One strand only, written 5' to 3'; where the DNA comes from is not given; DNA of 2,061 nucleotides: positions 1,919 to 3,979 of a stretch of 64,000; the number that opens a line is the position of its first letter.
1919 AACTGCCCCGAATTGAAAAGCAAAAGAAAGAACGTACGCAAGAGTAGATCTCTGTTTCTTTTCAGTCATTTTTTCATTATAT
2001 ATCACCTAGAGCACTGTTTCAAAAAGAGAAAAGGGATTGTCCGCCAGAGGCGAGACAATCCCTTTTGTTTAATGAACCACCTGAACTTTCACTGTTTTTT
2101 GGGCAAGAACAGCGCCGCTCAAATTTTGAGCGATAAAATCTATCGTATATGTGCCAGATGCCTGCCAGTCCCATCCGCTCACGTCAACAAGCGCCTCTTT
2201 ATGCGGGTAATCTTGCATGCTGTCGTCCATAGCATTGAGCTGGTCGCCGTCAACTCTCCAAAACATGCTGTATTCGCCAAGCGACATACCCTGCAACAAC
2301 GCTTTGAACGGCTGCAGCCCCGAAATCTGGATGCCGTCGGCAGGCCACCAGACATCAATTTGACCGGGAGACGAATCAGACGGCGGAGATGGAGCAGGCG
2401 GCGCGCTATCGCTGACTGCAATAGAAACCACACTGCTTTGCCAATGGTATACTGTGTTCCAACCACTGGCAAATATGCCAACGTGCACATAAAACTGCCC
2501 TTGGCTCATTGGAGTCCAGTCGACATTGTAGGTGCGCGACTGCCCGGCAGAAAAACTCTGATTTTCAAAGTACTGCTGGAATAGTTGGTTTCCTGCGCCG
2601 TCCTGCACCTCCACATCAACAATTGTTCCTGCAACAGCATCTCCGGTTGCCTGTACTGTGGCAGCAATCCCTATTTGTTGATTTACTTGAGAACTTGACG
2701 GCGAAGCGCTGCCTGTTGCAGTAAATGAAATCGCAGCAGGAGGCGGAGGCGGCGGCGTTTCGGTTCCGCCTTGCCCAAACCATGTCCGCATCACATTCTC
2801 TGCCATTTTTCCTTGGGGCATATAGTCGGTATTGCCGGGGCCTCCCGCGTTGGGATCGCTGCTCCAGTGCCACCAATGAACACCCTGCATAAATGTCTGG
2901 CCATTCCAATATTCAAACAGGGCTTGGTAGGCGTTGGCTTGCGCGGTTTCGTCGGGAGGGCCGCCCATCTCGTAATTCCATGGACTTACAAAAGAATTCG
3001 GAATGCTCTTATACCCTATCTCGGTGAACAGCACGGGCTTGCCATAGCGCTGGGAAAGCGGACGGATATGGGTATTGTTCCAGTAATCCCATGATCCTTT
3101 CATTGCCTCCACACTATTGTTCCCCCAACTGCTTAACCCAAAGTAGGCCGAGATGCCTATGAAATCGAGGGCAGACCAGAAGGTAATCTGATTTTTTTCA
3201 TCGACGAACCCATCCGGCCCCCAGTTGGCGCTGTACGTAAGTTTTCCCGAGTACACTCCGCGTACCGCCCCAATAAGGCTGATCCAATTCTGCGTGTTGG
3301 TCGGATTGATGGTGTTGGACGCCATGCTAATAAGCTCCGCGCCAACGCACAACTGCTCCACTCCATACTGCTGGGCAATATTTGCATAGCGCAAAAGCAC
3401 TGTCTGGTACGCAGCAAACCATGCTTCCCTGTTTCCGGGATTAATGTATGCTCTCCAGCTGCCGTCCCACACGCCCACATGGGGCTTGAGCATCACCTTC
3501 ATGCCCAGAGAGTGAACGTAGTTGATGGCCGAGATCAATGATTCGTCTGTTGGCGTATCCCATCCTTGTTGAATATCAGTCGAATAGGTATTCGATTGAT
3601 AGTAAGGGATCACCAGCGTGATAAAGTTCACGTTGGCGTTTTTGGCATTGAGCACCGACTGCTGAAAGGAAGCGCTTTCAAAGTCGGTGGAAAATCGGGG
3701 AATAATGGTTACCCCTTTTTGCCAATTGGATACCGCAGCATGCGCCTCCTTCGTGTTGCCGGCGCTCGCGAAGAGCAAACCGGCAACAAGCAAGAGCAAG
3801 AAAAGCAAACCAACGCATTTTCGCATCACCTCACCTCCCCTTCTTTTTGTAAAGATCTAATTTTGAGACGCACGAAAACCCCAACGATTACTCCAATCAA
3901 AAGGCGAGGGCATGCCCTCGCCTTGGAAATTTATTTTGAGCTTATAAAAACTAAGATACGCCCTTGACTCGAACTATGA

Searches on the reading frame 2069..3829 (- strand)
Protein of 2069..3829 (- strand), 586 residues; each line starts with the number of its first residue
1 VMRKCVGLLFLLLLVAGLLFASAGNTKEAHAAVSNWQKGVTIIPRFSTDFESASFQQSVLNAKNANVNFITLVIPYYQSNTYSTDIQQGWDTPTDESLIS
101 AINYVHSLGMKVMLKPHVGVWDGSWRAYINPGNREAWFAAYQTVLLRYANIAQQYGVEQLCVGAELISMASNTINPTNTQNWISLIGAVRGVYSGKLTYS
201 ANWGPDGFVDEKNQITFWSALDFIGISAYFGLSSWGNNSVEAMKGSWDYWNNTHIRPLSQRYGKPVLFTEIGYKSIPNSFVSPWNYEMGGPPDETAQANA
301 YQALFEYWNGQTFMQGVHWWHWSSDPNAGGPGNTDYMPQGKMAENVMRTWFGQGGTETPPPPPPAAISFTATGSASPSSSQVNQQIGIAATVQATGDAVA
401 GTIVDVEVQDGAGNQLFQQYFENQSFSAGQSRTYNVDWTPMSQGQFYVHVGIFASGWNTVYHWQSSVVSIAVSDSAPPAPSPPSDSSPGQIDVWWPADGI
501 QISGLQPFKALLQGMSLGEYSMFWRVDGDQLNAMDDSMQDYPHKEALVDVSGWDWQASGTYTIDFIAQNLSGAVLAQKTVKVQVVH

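Call 68: search_protein_families(library=pfam, proteins=[window:2069-3829:-], max_evalue=0.0001)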
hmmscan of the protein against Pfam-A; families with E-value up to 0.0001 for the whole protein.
window:2069-3829:- (586 aa): 1 family
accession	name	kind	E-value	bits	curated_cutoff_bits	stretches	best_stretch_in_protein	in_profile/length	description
PF22612.2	GH113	-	7.8e-56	190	27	1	49-341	11-289/289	Glycoside Hydrolase Family 113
